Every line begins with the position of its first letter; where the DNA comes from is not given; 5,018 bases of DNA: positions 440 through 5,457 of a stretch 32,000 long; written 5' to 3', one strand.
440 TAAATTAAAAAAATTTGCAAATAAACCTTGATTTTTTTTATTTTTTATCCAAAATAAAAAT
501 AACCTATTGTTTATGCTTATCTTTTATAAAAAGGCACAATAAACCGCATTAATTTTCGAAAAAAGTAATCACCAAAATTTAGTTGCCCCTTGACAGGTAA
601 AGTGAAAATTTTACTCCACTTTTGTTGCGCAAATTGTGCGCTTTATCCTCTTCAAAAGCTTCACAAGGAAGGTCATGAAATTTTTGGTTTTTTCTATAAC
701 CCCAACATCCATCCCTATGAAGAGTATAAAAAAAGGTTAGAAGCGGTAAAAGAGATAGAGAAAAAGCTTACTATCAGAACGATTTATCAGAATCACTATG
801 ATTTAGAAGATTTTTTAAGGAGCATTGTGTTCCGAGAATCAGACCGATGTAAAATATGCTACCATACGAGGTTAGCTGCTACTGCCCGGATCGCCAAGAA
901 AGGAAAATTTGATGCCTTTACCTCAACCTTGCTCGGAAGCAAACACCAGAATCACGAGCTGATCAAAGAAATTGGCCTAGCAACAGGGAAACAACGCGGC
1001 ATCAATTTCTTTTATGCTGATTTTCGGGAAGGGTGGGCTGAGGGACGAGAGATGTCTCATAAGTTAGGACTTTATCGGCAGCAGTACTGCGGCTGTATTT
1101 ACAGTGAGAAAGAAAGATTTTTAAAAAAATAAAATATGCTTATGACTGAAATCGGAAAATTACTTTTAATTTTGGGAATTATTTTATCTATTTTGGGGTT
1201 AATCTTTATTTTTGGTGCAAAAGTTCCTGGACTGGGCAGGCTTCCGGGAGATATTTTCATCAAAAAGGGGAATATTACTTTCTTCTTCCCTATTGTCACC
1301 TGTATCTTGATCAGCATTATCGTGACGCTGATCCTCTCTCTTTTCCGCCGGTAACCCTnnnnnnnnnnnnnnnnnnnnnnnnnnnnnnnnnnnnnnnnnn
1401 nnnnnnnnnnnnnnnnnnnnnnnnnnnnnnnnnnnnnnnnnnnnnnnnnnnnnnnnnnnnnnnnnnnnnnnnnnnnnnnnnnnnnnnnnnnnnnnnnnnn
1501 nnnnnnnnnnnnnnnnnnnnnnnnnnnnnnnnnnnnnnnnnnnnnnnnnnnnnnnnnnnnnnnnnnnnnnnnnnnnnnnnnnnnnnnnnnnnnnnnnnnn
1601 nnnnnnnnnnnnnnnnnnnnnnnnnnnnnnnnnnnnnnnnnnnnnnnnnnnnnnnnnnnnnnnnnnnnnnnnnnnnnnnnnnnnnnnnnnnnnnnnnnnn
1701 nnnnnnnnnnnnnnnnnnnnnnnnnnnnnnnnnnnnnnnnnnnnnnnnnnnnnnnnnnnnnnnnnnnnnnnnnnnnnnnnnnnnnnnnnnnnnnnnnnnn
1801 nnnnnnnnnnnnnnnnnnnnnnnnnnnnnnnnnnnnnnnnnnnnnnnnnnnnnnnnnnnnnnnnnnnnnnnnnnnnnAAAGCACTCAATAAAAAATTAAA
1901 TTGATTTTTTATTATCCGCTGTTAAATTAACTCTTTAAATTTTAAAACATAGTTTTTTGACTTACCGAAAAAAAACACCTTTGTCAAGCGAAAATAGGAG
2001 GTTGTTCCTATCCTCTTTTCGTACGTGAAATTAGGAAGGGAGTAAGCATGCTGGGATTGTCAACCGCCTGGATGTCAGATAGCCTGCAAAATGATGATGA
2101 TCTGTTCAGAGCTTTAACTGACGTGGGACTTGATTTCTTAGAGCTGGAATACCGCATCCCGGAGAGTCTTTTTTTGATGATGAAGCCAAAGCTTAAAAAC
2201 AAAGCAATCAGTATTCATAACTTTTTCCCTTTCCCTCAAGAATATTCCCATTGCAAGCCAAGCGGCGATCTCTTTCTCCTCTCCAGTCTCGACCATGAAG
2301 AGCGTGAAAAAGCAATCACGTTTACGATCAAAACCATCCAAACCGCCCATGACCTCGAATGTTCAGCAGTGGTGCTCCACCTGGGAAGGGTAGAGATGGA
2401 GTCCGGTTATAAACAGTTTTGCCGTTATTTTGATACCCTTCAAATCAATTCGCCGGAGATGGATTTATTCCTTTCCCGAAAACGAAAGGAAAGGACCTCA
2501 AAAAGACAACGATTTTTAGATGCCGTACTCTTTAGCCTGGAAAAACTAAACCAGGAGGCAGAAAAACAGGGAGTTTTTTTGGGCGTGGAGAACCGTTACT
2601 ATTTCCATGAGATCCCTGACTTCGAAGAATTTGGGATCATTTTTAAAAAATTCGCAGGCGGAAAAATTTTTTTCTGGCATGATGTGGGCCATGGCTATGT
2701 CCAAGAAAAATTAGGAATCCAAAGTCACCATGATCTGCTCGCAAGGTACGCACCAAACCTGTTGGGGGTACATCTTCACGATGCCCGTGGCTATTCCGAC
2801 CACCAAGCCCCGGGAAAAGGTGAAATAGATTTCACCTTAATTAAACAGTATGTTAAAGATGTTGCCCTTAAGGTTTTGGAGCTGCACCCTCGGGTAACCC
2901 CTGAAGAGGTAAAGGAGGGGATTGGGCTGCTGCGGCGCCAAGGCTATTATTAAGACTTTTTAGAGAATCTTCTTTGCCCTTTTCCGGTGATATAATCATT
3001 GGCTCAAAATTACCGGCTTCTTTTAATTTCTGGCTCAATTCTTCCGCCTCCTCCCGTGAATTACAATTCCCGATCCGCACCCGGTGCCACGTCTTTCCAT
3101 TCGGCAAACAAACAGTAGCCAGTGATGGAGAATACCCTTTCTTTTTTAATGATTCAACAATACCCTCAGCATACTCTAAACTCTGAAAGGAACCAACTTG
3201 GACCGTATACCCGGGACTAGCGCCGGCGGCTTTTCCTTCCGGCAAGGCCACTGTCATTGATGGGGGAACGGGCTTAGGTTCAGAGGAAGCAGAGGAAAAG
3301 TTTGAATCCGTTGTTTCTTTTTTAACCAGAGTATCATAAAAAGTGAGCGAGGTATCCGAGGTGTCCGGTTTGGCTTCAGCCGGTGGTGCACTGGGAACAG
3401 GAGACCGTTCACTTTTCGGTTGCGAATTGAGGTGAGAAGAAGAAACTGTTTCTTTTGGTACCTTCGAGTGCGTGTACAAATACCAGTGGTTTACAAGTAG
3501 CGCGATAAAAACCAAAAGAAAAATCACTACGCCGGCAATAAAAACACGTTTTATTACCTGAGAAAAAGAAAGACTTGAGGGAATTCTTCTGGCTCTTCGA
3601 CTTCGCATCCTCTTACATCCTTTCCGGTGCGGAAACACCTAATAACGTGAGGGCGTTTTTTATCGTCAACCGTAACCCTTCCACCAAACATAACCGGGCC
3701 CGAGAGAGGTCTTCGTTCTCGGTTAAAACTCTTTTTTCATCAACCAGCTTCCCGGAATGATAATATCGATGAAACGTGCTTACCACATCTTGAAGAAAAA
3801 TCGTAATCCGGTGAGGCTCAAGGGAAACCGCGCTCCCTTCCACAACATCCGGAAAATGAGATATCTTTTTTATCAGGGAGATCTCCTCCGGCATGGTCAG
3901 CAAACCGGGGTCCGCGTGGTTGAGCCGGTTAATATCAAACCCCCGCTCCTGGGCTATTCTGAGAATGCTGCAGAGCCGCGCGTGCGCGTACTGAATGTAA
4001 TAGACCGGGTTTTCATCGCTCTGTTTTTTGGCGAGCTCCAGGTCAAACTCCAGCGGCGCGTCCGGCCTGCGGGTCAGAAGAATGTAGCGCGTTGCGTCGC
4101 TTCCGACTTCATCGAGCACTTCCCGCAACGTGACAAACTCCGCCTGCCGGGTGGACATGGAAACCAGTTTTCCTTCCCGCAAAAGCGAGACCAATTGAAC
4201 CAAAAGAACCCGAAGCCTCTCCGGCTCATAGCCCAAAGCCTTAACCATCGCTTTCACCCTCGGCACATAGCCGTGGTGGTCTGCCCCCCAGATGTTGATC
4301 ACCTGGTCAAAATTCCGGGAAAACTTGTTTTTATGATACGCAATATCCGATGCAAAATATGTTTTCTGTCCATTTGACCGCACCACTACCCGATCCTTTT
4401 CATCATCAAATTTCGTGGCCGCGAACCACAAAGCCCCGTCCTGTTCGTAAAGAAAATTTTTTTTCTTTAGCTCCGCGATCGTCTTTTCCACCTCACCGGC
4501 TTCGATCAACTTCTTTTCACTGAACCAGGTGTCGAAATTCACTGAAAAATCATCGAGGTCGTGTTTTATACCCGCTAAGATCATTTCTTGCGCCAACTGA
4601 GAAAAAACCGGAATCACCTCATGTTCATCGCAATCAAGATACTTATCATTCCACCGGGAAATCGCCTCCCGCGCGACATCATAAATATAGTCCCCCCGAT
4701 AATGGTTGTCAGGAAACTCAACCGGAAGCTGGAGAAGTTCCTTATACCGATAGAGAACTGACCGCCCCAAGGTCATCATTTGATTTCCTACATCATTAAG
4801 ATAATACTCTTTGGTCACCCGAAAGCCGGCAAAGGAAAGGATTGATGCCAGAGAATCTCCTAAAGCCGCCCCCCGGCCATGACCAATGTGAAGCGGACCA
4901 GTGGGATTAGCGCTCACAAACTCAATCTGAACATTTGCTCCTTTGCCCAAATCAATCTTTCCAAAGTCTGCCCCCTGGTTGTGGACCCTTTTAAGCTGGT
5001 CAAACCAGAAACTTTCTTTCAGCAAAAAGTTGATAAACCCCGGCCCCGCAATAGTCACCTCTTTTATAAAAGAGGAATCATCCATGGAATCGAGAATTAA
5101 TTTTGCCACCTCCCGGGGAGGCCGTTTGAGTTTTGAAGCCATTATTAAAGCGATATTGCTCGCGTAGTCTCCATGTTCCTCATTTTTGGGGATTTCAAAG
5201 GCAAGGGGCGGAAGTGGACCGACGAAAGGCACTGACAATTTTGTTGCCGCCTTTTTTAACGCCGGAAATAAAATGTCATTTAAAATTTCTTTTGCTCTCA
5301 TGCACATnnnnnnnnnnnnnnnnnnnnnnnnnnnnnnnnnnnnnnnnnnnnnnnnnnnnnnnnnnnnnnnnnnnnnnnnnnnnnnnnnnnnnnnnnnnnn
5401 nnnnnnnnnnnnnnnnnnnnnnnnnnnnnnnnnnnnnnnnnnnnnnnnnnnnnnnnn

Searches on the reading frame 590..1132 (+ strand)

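Call 8: search_protein_families(library=pfam, proteins=[window:590-1132:+], max_evalue=0.001)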
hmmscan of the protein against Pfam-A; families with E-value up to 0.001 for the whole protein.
window:590-1132:+ (180 aa): 1 family
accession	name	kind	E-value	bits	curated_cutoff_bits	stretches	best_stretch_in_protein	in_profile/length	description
PF02677.20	QueH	-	4.8e-63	212.8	23.5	1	7-175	1-175/175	Epoxyqueuosine reductase QueH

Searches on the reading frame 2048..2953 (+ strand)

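Call 8: search_protein_families(library=pfam, proteins=[window:2048-2953:+], max_evalue=0.001)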
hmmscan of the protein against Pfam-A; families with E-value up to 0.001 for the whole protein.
window:2048-2953:+ (301 aa): 1 family
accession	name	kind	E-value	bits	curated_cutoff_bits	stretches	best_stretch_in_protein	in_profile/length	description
PF01261.30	AP_endonuc_2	-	1.8e-15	57.8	31.1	1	56-297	46-248/249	Xylose isomerase-like TIM barrel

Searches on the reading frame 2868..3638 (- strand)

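Call 8: search_protein_families(library=pfam, proteins=[window:2868-3638:-], max_evalue=0.001)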
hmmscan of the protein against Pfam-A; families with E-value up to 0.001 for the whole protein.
window:2868-3638:- (256 aa): 1 family
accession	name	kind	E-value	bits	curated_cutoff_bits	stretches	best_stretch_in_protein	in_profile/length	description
PF05036.18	SPOR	-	2.6e-17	63.4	21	1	141-216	2-75/76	SPOR domain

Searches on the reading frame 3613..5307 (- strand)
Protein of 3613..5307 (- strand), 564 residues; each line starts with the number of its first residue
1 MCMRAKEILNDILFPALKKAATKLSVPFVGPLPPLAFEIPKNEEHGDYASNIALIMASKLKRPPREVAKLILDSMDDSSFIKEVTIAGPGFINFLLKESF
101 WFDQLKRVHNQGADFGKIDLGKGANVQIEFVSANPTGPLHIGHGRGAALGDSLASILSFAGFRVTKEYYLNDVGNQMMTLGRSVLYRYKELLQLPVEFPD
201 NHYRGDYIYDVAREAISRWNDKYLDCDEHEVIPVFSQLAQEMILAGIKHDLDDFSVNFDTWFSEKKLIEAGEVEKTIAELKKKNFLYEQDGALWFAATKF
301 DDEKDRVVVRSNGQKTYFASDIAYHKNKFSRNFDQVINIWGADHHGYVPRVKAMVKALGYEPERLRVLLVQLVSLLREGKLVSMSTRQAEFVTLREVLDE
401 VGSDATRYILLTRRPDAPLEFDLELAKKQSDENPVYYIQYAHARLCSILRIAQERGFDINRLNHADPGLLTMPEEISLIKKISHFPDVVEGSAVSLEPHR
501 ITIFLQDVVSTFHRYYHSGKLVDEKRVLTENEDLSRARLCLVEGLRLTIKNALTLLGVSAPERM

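Call 8: search_protein_families(library=pfam, proteins=[window:3613-5307:-], max_evalue=0.001)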
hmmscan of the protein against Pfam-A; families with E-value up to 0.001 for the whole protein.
window:3613-5307:- (564 aa): 4 families
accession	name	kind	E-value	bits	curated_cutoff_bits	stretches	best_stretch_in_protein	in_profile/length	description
PF05746.21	DALR_1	-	2.1e-29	102.4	22.3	1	438-564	1-117/117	DALR anticodon binding domain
PF00750.26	tRNA-synt_1d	-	4.5e-25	88.8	23.3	1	118-409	14-306/349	tRNA synthetases class I (R), catalytic domain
PF03485.21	Arg_tRNA_synt_N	-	2.6e-22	79.6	21.5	1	17-96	7-85/85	Arginyl tRNA synthetase N terminal domain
PF01406.26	tRNA-synt_1e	-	0.00051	19.9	27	0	138-302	22-138/301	tRNA synthetases class I (C) catalytic domain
